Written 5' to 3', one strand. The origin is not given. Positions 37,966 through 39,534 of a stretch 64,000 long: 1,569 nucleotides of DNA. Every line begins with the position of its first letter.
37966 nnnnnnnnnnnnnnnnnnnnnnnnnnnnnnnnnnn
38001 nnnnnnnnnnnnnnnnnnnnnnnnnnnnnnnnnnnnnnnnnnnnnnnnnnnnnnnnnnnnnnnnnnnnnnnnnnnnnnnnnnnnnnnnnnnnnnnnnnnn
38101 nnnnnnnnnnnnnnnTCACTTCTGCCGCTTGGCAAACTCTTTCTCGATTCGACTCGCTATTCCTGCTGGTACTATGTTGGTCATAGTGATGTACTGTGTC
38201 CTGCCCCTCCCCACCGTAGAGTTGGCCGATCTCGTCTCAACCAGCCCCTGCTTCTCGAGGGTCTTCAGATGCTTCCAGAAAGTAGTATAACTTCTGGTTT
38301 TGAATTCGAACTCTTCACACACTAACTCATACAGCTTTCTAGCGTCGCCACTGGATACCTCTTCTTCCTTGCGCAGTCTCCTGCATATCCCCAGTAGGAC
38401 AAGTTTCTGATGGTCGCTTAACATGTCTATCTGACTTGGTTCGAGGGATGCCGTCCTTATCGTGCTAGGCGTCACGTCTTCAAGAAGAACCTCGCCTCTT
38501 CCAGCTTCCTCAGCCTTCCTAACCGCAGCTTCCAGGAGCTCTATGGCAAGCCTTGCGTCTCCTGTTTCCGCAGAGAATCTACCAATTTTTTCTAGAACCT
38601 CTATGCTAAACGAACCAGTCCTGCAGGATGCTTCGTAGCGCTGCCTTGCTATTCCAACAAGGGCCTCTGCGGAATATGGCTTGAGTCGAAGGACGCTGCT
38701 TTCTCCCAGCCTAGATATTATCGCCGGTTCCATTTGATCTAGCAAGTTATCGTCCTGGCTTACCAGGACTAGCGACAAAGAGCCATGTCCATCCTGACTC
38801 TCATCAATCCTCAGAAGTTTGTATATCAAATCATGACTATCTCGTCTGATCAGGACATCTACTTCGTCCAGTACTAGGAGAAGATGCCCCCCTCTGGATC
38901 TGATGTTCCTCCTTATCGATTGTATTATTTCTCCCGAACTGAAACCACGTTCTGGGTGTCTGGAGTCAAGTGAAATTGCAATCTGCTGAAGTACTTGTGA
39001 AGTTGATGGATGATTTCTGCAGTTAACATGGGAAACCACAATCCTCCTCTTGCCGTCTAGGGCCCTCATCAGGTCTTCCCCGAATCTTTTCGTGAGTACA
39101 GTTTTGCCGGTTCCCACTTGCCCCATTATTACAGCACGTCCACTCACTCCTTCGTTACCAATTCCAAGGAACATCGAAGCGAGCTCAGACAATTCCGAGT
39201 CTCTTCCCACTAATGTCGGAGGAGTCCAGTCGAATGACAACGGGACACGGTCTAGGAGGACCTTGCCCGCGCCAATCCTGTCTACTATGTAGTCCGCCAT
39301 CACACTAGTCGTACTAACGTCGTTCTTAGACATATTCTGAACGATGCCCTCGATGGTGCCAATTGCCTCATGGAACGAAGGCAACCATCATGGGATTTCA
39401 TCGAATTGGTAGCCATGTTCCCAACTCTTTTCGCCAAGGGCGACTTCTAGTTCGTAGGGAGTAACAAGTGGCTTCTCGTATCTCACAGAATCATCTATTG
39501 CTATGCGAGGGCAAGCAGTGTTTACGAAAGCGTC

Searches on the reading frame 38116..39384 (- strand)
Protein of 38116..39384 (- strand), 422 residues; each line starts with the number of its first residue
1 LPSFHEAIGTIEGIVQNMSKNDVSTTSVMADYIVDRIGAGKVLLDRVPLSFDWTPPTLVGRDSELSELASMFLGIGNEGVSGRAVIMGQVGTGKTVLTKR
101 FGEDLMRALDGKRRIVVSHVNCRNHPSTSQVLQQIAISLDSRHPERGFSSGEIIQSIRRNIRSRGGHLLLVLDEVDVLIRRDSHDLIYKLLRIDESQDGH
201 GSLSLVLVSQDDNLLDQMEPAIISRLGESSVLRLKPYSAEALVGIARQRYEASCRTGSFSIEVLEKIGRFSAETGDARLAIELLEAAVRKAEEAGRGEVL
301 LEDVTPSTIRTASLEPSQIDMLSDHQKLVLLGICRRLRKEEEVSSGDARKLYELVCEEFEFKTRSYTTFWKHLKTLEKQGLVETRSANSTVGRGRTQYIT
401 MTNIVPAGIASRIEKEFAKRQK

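Call 11: search_protein_families(library=pfam, proteins=[window:38116-39384:-], max_evalue=0.01)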
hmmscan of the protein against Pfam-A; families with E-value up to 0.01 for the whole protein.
window:38116-39384:- (422 aa): 11 families
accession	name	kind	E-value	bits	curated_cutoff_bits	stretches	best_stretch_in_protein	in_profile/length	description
PF09079.17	Cdc6_C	-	9.9e-16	58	25.1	1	318-401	2-86/96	CDC6, C terminal winged helix domain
PF13401.12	AAA_22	-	1.9e-15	57.8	27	1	84-214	8-126/130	AAA domain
PF22703.2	Cdc6_lid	-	4e-11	43.1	27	1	245-305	3-64/68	Cdc6 AAA+ ATPase-type lid domain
PF13191.12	AAA_16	-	2e-10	41.9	32.6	1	58-200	2-162/167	AAA ATPase domain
PF01637.24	ATPase_2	-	1.3e-05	25.5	33.2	1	61-215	4-160/225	ATPase domain predominantly from Archaea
PF05729.18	NACHT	-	1.5e-05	25.3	26.7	1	85-192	4-115/167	NACHT domain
PF05621.17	TniB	-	0.00044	20.2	22.4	1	84-179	38-132/189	Bacterial TniB protein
PF16193.11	AAA_assoc_2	-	0.00087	19.9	34.3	0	263-311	11-58/81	AAA C-terminal domain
PF03551.20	PadR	-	0.0016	18.8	27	0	363-398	28-63/75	Transcriptional regulator PadR-like family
PF00931.28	NB-ARC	-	0.0018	18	23.5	1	85-175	22-109/248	NB-ARC domain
PF00004.35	AAA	-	0.0058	17.5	21.2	0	86-228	3-125/131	ATPase family associated with various cellular activities (AAA)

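Call 12: search_protein_families(library=ncbifam, proteins=[window:38116-39384:-], max_evalue=0.01)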
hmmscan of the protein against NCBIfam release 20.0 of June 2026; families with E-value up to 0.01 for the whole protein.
window:38116-39384:- (422 aa): 6 families
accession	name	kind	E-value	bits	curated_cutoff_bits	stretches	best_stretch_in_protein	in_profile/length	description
TIGR02928.1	TIGR02928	subfamily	1.7e-64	218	181.3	1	46-400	5-365/366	orc1/cdc6 family replication initiation protein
NF001623.0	PRK00411.1-1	equivalog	2.1e-56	191.4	311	1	32-421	7-407/411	ORC1-type DNA replication protein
NF001625.0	PRK00411.1-3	equivalog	2.8e-42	144.9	501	1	39-403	17-384/415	ORC1-type DNA replication protein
NF001624.0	PRK00411.1-2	subfamily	2.4e-38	132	354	1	49-401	20-361/374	ORC1-type DNA replication protein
NF001626.0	PRK00411.1-5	equivalog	1.3e-23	83.4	417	1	43-402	17-364/374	ORC1-type DNA replication protein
TIGR03015.1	pepcterm_ATPase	hypoth_equivalog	0.0033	16.9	324.5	1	67-183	29-140/269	XrtA/PEP-CTERM system-associated ATPase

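Call 62: search_solved_structures(query=window:38116-39384:-, max_evalue=0.001)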
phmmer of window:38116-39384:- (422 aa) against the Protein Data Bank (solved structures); distinct sequences matched with E-value up to 0.001: 12.
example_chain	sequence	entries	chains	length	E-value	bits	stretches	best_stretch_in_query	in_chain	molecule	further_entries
1fnn_A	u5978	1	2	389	6.7e-37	131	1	45-401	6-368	CELL DIVISION CONTROL PROTEIN 6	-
2qby_B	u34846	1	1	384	1.7e-29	106.6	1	83-397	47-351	Cell division control protein 6 homolog 3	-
2qby_A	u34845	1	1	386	6.5e-29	104.7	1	41-388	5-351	Cell division control protein 6 homolog 1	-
2v1u_A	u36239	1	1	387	1e-24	90.9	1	41-386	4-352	CELL DIVISION CONTROL PROTEIN 6 HOMOLOG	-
1w5s_A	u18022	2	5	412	8.6e-23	84.5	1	45-407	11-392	ORIGIN RECOGNITION COMPLEX SUBUNIT 2 ORC2 | ORC2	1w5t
7jgr_G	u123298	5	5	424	1.9e-13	53.7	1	57-296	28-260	Cell division control protein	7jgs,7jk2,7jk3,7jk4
8rwv_F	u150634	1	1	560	5.8e-11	45.6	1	80-326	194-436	Cell division control protein 6 homolog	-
8s0e_G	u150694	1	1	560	6.4e-11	45.5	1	80-326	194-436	Cell division control protein 6 homolog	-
4xgc_A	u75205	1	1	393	7.4e-05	25.5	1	44-295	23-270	Origin recognition complex subunit 1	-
7jgr_A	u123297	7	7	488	0.00012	24.8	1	44-295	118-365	Origin recognition complex subunit 1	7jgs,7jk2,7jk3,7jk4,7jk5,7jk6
5uj7_C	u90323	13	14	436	0.00038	23.2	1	64-238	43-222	Origin recognition complex subunit 4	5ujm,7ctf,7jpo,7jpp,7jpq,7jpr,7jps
7cte_D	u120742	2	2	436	0.00038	23.2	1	64-238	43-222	Origin recognition complex subunit 4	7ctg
